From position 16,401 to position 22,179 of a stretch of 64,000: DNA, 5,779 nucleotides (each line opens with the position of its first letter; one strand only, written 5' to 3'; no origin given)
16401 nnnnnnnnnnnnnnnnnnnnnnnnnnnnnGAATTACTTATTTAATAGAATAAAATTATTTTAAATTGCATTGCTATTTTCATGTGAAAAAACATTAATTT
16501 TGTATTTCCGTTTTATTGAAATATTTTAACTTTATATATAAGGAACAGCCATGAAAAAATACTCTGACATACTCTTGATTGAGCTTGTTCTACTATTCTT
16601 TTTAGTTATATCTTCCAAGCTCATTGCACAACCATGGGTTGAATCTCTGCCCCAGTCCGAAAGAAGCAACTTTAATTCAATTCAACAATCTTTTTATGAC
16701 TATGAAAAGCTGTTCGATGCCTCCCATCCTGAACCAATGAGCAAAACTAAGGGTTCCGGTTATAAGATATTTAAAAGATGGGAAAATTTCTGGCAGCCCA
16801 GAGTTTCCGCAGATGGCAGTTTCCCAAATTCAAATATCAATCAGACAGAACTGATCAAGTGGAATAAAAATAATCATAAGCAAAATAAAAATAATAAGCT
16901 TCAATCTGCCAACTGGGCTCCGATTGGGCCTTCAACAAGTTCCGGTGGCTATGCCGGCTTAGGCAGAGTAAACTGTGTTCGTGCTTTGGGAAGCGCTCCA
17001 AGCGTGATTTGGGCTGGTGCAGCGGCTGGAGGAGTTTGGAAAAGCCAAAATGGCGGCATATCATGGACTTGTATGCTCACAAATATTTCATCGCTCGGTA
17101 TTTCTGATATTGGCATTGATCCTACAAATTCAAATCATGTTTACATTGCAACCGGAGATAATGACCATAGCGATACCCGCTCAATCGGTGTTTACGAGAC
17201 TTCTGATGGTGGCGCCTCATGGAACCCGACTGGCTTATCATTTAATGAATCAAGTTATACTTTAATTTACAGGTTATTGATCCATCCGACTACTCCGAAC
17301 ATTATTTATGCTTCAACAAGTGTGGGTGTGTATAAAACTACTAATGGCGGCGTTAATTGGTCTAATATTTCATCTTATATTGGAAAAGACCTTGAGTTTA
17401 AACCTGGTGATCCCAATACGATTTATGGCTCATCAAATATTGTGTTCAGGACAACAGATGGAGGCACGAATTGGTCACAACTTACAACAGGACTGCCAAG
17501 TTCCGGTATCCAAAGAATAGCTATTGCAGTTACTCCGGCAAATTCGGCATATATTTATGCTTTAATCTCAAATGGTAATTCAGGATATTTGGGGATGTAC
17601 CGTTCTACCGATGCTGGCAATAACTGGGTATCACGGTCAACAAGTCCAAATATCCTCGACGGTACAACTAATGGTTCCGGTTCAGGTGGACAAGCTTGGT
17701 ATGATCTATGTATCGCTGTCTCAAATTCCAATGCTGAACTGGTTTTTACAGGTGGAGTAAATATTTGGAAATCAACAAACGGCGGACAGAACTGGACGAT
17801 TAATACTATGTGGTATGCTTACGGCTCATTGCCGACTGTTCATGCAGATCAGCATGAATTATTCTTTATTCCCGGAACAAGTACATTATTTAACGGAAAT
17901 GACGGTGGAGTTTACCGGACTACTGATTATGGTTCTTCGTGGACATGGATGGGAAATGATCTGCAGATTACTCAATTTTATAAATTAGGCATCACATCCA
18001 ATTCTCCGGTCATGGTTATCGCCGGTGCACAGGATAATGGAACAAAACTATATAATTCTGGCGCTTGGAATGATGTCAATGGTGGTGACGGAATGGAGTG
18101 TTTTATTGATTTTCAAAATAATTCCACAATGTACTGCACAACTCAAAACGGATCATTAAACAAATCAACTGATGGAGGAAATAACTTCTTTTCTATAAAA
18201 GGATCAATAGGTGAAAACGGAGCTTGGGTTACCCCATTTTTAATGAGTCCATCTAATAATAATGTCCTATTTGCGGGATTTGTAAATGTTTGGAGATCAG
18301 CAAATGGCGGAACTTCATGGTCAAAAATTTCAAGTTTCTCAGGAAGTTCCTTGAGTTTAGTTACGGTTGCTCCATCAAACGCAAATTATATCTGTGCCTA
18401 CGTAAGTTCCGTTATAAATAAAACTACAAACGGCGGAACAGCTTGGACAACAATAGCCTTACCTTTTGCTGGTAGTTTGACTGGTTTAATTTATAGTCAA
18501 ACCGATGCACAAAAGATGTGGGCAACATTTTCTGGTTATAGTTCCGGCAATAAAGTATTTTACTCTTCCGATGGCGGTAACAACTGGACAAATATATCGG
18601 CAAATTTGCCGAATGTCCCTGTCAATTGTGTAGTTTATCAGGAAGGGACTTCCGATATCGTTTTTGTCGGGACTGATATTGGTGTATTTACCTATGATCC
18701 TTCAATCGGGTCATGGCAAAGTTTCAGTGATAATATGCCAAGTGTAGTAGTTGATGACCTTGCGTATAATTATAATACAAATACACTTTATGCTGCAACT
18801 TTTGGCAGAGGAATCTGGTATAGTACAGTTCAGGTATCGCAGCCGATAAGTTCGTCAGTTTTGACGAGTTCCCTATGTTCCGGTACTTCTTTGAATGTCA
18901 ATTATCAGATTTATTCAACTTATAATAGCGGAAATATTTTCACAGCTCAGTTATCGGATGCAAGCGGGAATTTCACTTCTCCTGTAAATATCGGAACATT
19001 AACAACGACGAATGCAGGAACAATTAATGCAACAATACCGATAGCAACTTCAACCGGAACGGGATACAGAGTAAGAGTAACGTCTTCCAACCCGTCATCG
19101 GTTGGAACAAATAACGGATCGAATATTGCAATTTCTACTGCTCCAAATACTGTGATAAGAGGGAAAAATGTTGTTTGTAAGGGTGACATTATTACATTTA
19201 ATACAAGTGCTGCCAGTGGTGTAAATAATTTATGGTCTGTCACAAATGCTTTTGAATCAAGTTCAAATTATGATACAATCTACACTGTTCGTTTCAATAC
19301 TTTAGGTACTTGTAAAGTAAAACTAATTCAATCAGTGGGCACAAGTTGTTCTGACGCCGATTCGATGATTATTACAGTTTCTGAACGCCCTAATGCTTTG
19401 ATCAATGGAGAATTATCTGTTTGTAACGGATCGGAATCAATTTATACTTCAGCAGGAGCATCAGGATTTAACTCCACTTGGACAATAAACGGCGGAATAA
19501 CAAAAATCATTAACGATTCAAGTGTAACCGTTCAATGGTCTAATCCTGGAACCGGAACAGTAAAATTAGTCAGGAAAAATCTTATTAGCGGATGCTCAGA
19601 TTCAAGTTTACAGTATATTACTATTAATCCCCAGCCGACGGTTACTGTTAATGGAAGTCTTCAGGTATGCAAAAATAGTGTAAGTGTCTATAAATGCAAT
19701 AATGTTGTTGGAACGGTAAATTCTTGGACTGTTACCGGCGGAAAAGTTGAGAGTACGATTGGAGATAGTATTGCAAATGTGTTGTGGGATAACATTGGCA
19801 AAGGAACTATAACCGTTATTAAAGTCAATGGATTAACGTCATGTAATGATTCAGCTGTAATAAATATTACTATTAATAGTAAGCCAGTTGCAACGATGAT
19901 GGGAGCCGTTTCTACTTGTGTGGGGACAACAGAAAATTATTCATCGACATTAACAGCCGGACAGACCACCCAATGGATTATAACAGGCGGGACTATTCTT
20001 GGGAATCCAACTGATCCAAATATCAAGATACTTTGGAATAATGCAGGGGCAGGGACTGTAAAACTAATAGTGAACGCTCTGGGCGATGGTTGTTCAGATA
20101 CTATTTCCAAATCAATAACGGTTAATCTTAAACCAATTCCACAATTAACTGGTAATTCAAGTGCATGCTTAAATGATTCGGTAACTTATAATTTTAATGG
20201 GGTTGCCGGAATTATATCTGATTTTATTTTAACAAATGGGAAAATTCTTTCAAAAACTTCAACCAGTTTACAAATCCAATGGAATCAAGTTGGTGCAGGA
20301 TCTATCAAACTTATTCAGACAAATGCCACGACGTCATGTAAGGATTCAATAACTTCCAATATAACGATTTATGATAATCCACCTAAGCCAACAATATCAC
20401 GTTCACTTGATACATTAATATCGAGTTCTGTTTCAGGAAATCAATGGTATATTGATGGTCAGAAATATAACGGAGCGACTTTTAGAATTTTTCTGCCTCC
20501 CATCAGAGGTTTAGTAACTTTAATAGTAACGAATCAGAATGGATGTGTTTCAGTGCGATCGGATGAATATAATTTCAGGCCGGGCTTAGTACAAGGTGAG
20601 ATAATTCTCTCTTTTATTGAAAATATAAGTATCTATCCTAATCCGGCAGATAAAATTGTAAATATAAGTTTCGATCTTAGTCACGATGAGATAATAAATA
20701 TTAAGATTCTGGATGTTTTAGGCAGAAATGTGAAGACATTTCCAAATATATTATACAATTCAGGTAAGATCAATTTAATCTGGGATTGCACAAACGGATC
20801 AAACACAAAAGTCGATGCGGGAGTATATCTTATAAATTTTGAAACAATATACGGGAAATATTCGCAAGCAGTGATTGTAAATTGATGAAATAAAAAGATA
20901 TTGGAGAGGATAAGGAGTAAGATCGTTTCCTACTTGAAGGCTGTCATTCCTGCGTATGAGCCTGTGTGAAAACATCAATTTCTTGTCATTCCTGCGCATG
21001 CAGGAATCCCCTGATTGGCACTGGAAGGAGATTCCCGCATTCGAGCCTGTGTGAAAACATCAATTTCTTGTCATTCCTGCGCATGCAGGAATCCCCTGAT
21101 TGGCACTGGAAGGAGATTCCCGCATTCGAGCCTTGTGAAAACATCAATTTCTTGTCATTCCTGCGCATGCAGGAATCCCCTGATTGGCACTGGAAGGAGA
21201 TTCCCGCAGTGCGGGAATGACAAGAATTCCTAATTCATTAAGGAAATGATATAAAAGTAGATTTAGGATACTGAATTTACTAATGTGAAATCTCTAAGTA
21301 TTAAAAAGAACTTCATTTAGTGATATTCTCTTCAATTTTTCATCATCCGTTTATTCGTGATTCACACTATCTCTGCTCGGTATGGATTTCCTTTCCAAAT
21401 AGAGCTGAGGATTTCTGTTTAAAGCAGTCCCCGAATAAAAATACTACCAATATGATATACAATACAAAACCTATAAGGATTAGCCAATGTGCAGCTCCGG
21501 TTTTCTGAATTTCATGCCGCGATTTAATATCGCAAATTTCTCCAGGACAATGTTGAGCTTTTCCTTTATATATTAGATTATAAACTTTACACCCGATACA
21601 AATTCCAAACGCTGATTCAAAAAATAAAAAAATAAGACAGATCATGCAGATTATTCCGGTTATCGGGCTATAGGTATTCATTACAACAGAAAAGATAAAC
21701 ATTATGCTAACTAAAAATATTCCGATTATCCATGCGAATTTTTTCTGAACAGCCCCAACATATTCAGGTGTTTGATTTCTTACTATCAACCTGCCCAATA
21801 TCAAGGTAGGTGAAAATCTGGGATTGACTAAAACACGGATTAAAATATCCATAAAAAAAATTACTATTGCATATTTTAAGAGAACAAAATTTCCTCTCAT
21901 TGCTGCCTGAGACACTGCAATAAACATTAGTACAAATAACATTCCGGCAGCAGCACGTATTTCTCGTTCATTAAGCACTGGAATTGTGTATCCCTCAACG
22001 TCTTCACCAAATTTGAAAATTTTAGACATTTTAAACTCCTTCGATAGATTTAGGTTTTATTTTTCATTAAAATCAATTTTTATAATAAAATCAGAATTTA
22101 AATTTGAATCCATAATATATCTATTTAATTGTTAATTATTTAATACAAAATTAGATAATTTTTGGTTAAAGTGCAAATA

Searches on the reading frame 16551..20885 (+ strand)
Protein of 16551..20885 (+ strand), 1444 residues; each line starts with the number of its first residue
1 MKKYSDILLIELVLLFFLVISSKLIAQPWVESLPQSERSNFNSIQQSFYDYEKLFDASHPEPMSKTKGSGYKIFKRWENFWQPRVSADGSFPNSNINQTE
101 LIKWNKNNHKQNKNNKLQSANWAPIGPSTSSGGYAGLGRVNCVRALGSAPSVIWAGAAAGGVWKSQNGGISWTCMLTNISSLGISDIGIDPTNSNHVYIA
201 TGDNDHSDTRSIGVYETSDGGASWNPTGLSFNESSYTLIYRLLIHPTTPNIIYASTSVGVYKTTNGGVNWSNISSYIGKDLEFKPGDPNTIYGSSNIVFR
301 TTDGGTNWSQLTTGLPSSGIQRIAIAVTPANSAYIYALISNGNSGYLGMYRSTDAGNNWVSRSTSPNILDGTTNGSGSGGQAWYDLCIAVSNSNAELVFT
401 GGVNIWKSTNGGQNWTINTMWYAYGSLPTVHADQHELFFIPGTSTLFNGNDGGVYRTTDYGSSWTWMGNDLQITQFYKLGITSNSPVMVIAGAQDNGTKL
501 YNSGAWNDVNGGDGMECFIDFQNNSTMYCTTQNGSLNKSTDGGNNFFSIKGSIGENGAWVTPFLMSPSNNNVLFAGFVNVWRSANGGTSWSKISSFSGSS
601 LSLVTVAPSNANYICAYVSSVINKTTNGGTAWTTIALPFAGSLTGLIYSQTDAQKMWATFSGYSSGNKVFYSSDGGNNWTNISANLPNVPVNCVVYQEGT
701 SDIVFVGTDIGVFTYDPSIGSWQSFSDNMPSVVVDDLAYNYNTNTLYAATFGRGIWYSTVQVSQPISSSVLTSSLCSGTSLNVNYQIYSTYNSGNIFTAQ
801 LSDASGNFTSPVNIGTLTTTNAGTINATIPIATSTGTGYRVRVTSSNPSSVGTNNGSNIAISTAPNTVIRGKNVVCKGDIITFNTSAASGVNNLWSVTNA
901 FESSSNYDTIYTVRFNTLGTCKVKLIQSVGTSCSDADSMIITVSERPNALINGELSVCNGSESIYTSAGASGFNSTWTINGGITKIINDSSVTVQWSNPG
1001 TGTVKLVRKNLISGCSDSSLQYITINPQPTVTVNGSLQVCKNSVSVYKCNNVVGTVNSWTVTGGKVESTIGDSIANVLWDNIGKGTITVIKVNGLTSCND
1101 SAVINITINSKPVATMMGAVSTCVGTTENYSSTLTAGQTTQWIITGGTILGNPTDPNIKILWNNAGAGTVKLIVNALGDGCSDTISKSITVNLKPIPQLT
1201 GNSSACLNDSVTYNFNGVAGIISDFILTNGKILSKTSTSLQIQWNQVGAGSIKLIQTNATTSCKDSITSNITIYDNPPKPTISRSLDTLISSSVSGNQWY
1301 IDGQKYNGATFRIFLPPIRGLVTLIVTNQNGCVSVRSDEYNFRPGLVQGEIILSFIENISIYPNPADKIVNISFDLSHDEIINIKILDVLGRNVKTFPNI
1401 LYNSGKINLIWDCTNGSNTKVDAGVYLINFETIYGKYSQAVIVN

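Call 16: search_protein_families(library=pfam, proteins=[window:16551-20885:+], max_evalue=0.00001)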
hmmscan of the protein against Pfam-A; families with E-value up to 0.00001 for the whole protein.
window:16551-20885:+ (1444 aa): 2 families
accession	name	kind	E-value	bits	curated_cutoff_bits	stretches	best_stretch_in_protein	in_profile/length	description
PF15902.12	Sortilin-Vps10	-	8.8e-30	104.3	33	2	579-687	2-117/446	Sortilin, neurotensin receptor 3,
PF18962.6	Por_Secre_tail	-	1.3e-06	29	27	1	1361-1442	1-74/75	Secretion system C-terminal sorting domain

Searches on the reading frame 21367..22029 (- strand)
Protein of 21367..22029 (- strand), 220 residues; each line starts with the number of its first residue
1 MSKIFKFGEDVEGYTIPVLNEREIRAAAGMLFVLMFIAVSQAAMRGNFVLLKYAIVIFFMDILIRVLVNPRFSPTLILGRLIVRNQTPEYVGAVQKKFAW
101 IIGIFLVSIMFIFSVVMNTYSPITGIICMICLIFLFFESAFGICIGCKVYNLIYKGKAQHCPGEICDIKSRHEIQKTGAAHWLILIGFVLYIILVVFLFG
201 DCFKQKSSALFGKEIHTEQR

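Call 16: search_protein_families(library=pfam, proteins=[window:21367-22029:-], max_evalue=0.00001)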
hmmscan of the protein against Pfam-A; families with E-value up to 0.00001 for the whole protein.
window:21367-22029:- (220 aa): 1 family
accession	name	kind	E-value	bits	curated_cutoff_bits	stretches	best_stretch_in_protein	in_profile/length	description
PF14340.12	DUF4395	-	1.4e-25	90.5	24.5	1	20-154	2-129/130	Domain of unknown function (DUF4395)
